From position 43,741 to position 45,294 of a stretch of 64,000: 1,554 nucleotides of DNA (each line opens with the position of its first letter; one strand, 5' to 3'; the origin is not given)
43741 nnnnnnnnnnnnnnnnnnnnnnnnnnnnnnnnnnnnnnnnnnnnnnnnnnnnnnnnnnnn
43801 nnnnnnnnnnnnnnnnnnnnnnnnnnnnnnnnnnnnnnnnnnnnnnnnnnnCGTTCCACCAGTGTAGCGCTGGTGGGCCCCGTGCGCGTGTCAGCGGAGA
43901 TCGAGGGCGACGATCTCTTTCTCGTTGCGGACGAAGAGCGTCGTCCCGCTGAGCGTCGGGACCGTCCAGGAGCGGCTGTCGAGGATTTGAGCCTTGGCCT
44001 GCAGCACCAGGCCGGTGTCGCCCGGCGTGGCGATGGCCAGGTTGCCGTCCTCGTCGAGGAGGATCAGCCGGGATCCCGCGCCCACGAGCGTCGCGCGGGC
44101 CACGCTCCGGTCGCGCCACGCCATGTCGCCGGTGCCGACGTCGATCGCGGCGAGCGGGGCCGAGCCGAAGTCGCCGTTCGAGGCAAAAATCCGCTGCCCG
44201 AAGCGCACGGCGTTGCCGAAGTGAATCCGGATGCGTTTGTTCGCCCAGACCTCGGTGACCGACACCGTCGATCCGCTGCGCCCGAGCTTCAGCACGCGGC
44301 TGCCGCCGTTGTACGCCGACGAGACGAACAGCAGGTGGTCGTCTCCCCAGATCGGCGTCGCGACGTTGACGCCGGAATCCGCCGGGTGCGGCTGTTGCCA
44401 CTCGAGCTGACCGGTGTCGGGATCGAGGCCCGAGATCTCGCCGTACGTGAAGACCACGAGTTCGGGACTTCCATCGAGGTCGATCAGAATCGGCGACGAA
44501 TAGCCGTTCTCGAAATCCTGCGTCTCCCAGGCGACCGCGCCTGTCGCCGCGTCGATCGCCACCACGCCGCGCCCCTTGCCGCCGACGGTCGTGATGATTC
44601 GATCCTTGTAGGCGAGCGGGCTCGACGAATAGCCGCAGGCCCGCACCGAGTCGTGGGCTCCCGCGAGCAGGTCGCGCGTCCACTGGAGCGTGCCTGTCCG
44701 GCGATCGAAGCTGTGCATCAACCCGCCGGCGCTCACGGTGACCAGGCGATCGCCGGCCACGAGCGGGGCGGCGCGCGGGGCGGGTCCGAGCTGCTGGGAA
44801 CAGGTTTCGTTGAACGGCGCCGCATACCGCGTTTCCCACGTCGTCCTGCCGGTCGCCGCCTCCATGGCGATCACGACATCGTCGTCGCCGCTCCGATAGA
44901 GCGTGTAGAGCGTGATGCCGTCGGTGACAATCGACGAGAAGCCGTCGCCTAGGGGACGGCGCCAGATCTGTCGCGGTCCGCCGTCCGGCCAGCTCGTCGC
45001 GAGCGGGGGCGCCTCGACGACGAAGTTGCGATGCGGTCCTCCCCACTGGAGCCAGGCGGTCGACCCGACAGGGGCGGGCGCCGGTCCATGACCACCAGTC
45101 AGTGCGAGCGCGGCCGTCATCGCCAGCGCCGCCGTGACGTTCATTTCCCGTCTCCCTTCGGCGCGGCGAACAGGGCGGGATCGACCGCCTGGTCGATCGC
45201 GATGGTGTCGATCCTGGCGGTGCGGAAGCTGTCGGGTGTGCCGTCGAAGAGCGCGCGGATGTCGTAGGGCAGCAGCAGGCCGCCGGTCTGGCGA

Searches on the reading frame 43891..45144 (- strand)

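Call 5: search_protein_families(library=pfam, proteins=[window:43891-45144:-], max_evalue=0.01)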
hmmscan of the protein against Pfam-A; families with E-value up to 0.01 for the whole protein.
window:43891-45144:- (417 aa): 5 families
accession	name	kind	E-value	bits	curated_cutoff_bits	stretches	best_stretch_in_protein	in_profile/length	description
PF13360.13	PQQ_2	-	5.3e-33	115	27.6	2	129-344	31-232/233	Outer membrane protein assembly factor BamB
PF01011.28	PQQ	-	6.9e-09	35.4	26.7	1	122-204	48-136/595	Glucose/ethanol/alcohol dehydrogenase, beta-propeller domain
PF25293.1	Beta-prop_EMC1_N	-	3.7e-07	30.5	34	1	133-289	33-184/219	EMC1 N-terminal beta-propeller domain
PF13570.13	Beta-prop_ACSF4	-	3.1e-05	24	133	1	91-251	31-171/329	Beta-alanine-activating enzyme, beta-propeller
PF23727.1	Beta-prop_FAM234A_B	-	0.0006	18.9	26.4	0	229-265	94-130/467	FAM234A/B beta-propeller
